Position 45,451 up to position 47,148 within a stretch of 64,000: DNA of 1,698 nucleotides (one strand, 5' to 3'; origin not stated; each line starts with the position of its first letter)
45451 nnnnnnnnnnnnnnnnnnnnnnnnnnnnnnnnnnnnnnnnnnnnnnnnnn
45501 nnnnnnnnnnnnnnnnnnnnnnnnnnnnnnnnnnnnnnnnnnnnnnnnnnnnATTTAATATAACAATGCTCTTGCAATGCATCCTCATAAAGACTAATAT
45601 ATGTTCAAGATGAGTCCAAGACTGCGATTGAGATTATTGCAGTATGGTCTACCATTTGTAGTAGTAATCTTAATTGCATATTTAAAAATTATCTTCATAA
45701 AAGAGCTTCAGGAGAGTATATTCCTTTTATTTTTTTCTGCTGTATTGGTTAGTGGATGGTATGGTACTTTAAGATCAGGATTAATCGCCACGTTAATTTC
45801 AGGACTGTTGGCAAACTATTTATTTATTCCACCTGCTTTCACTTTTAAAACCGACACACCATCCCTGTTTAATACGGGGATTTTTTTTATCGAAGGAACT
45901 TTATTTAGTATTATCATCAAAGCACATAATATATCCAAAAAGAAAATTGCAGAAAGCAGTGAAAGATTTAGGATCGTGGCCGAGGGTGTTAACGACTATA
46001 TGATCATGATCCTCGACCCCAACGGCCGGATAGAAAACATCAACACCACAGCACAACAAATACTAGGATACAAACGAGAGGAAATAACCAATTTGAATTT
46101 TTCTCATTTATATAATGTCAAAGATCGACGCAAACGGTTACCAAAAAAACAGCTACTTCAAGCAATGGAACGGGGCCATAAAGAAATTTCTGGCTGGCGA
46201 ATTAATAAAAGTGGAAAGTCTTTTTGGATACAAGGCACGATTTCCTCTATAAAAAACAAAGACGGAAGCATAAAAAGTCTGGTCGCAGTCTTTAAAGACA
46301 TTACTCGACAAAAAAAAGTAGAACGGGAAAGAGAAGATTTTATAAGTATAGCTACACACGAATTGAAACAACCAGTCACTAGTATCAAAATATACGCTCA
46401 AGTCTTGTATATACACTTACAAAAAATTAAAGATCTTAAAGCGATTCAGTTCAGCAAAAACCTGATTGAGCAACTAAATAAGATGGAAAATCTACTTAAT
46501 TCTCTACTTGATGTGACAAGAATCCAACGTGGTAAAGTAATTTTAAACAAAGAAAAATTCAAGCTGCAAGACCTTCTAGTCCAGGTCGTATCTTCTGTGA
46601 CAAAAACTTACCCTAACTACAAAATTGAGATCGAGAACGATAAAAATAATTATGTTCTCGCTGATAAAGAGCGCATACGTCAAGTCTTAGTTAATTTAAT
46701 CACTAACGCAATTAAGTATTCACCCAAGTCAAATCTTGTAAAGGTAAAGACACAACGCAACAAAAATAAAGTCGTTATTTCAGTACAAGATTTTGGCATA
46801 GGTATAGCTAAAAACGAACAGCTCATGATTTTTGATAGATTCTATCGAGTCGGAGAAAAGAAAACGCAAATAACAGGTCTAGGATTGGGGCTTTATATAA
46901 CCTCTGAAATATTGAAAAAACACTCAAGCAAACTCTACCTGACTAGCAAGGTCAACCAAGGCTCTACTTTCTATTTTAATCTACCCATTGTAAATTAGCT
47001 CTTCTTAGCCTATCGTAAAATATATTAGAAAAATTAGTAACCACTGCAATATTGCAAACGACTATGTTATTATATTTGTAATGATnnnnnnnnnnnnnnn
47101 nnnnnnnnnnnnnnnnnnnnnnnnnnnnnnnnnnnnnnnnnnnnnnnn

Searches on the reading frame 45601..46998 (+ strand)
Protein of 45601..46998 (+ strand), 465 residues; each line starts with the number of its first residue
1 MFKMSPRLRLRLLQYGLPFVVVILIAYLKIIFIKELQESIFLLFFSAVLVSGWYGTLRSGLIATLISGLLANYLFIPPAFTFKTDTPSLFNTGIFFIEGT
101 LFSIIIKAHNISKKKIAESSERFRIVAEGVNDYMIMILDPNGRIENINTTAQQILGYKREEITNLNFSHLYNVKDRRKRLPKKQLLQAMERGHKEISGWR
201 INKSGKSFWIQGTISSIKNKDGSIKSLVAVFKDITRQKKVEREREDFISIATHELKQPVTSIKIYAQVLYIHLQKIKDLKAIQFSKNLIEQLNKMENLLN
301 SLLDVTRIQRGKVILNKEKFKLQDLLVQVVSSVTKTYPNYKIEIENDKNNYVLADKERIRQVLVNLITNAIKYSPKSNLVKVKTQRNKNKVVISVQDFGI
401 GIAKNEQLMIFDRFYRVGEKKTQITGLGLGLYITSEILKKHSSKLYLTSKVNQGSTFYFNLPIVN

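Call 27: search_protein_families(library=pfam, proteins=[window:45601-46998:+], max_evalue=0.001)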
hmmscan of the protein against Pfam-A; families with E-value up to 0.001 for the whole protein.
window:45601-46998:+ (465 aa): 9 families
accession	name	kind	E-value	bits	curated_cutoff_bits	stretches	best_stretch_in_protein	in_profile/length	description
PF02518.31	HATPase_c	-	5.4e-25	88.4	26.4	1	355-463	2-109/111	Histidine kinase-, DNA gyrase B-, and HSP90-like ATPase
PF13426.13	PAS_9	-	9.8e-17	61.6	27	1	134-235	3-102/103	PAS domain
PF13493.11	DUF4118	-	1.1e-16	61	28.4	1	16-108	2-96/107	Domain of unknown function (DUF4118)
PF00989.32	PAS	-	1.4e-12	48.1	22.6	1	134-234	13-113/113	PAS fold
PF00512.31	HisKA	-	2.5e-10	40.7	26.9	1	244-311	2-66/66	His Kinase A (phospho-acceptor) domain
PF08448.16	PAS_4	-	6.2e-06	26.9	23.1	1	134-238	7-109/110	PAS fold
PF08670.17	MEKHLA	-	6.6e-06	26.5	23.7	1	148-233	55-140/143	MEKHLA domain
PF13188.13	PAS_8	-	6.9e-06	26.2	21.8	1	121-164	1-40/65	PAS domain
PF08447.18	PAS_3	-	0.00024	21.7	25.6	1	147-230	4-88/89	PAS fold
